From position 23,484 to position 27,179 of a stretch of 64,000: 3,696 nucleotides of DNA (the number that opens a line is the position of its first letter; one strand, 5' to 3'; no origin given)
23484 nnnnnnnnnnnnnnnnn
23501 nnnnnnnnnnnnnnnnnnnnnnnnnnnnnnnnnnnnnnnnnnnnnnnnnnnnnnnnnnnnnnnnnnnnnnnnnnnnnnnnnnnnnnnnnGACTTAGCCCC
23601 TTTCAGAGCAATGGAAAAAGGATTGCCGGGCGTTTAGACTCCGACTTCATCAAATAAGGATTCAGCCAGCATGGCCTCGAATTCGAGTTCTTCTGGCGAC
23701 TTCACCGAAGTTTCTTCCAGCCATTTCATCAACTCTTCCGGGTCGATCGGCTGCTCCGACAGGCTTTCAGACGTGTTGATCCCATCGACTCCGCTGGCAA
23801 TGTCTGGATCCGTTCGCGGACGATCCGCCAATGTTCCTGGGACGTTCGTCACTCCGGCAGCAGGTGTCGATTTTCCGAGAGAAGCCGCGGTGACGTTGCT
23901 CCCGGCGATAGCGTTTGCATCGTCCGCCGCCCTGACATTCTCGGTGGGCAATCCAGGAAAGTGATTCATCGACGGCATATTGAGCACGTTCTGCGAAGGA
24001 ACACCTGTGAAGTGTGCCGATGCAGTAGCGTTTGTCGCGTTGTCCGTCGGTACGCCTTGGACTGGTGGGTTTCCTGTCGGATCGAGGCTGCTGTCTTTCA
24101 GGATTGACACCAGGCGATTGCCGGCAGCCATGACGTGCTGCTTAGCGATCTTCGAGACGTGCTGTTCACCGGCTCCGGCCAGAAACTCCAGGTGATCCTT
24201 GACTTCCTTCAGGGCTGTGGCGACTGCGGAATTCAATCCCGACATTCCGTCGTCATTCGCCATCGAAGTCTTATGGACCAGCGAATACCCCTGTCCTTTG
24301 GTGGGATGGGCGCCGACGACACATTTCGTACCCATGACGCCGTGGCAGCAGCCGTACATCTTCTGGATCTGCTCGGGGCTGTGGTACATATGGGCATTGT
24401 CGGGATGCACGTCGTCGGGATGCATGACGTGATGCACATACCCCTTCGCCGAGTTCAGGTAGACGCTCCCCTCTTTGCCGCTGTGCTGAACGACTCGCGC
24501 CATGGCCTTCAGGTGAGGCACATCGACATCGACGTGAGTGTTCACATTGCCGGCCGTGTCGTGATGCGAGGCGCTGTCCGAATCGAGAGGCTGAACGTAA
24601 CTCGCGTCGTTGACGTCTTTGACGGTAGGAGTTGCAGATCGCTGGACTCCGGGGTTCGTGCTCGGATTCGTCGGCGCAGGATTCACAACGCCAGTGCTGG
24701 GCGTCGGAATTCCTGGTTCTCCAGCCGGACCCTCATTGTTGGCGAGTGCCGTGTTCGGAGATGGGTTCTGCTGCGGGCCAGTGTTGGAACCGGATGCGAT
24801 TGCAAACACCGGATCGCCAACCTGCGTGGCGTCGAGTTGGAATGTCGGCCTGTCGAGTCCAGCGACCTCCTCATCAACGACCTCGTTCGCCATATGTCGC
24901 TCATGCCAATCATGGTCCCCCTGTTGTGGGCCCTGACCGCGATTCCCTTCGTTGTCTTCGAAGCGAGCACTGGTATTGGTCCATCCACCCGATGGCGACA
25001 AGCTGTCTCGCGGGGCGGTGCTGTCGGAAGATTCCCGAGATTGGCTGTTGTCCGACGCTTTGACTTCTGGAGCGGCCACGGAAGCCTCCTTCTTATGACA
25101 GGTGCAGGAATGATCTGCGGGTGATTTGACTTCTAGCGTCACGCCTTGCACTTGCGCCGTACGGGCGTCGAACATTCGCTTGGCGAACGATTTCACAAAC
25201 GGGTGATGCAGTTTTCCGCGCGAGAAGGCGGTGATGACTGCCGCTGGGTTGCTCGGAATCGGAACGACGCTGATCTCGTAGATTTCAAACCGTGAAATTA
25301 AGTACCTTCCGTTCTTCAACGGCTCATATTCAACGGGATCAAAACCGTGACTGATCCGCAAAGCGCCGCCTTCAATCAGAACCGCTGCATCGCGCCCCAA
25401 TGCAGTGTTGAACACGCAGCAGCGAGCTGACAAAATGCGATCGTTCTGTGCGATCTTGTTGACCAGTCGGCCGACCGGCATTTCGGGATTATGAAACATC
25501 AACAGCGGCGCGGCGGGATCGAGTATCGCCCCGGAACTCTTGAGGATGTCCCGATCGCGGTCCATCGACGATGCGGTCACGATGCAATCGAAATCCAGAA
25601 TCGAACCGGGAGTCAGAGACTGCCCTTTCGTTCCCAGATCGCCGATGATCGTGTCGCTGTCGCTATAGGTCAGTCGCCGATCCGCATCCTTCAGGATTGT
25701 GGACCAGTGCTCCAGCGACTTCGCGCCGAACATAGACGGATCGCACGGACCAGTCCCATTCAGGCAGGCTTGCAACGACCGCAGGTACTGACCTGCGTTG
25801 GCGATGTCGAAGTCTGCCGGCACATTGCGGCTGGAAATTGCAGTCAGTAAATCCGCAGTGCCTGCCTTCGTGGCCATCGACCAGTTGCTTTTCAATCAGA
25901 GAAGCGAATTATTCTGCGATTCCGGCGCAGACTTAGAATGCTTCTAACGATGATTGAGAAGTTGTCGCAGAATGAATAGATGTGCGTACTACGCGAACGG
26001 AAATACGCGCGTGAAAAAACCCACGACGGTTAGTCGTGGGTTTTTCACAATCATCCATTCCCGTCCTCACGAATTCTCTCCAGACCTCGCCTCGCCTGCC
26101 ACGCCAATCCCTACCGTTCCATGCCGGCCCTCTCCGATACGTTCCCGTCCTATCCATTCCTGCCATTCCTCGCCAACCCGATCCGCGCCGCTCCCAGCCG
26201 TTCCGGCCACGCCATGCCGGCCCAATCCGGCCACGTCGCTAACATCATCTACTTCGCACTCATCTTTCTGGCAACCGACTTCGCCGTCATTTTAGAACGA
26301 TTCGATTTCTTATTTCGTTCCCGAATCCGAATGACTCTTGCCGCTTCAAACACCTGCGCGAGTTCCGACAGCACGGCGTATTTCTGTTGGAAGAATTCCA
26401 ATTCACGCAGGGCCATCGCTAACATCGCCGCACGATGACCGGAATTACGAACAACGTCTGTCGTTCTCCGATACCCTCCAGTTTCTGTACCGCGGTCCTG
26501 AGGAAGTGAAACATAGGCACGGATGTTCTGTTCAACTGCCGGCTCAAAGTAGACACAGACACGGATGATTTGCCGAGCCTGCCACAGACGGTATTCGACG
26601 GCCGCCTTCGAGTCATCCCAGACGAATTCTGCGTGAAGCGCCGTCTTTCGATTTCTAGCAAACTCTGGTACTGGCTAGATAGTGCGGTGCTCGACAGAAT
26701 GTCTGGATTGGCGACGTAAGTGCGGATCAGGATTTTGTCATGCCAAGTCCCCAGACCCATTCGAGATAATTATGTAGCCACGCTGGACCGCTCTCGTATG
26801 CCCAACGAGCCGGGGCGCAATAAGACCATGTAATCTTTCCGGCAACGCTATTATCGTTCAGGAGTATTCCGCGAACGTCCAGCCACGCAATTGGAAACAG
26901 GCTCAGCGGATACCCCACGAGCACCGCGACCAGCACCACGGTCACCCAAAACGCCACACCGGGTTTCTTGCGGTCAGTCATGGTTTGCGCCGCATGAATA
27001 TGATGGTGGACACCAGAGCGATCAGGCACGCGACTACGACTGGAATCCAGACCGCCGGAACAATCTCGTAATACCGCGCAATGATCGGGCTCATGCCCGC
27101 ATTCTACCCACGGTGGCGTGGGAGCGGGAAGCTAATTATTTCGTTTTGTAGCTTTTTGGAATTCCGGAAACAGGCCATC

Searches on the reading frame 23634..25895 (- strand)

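Call 3: search_protein_families(library=pfam, proteins=[window:23634-25895:-], max_evalue=1)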
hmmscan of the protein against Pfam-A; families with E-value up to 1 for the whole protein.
window:23634-25895:- (753 aa): 2 families
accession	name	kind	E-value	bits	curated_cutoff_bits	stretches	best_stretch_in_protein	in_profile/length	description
PF04586.22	Peptidase_S78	-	5.4e-07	30.3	21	1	129-223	52-154/165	Caudovirus prohead serine protease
PF15541.11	Ntox4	-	0.013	16.2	25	1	153-205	54-107/109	Bacterial toxin 4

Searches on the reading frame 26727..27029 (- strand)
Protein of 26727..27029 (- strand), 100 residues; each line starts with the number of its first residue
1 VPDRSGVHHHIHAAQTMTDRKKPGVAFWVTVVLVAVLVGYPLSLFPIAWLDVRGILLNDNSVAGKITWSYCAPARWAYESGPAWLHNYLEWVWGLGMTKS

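Call 3: search_protein_families(library=pfam, proteins=[window:26727-27029:-], max_evalue=1)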
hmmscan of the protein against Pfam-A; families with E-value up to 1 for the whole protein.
window:26727-27029:- (100 aa): 1 family
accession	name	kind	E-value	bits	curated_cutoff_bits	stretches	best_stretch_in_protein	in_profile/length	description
PF21387.2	Gp6_C-I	-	0.23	12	27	1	11-27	17-33/69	Baseplate structural protein gp6, C-terminal domain I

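Call 4: search_protein_families(library=ncbifam, proteins=[window:26727-27029:-], max_evalue=1)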
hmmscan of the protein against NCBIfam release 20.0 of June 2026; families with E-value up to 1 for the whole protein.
window:26727-27029:- (100 aa): 0 families

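Call 32: search_protein_families(library=phrogs, proteins=[window:26727-27029:-], max_evalue=0.01)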
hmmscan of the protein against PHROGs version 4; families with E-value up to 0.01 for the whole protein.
window:26727-27029:- (100 aa): 0 families

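Call 59: search_protein_families(library=padloc, proteins=[window:26727-27029:-], max_evalue=0.01)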
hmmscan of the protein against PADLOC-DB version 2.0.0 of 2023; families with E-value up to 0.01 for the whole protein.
window:26727-27029:- (100 aa): 0 families
